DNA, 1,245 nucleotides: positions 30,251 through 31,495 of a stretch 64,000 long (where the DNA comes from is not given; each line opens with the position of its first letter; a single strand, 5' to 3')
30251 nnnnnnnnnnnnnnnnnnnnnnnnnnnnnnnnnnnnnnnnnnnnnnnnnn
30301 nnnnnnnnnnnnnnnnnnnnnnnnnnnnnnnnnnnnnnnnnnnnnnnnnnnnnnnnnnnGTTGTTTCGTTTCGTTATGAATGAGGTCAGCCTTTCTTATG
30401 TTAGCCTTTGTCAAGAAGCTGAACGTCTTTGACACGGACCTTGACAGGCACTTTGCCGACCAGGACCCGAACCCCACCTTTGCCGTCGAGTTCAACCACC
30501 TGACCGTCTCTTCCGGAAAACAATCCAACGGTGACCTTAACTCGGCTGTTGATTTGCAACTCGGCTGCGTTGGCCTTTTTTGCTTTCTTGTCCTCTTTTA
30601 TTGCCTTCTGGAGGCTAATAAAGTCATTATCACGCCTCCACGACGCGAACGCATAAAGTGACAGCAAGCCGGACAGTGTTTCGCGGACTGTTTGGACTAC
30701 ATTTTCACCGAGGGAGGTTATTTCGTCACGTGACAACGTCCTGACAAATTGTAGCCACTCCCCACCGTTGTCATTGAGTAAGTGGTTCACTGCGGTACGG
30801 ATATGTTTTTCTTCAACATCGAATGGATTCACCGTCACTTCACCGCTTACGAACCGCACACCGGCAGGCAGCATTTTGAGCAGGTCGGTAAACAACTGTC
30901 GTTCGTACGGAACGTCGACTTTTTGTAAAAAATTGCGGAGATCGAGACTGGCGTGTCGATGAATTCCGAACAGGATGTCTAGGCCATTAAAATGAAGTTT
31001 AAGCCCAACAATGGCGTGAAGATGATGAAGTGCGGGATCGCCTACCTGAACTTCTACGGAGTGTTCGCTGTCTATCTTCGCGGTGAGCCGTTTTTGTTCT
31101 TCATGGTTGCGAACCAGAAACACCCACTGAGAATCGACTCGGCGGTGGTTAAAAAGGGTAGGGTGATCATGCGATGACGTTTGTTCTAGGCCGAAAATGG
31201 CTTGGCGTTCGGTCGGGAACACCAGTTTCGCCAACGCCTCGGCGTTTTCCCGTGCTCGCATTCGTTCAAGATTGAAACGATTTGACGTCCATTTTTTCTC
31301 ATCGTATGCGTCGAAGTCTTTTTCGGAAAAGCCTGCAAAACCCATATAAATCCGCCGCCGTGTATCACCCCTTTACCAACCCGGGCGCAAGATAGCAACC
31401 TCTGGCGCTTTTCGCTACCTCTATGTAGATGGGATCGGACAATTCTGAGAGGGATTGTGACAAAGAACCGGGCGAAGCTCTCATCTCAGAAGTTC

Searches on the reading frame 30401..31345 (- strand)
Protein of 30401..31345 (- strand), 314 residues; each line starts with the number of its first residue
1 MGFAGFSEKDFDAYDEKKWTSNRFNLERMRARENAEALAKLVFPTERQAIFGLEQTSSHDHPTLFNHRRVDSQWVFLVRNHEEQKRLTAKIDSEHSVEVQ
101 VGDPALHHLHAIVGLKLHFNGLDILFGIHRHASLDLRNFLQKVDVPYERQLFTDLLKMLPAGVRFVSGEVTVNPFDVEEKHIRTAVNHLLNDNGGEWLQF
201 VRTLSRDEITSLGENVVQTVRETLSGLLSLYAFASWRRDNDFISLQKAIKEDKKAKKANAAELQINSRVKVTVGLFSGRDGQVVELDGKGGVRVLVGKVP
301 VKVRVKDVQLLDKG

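Call 8: search_protein_families(library=pfam, proteins=[window:30401-31345:-], max_evalue=0.01)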
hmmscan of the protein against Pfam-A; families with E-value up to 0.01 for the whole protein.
window:30401-31345:- (314 aa): 0 families

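Call 58: search_protein_families(library=ncbifam, proteins=[window:30401-31345:-], max_evalue=0.001)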
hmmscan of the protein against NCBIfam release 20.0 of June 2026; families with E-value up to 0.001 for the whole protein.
window:30401-31345:- (314 aa): 1 family
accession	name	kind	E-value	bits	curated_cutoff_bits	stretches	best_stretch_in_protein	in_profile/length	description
NF033644.1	antiterm_UpxY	subfamily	0.00051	20.1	100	0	240-298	90-150/164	UpxY family transcription antiterminator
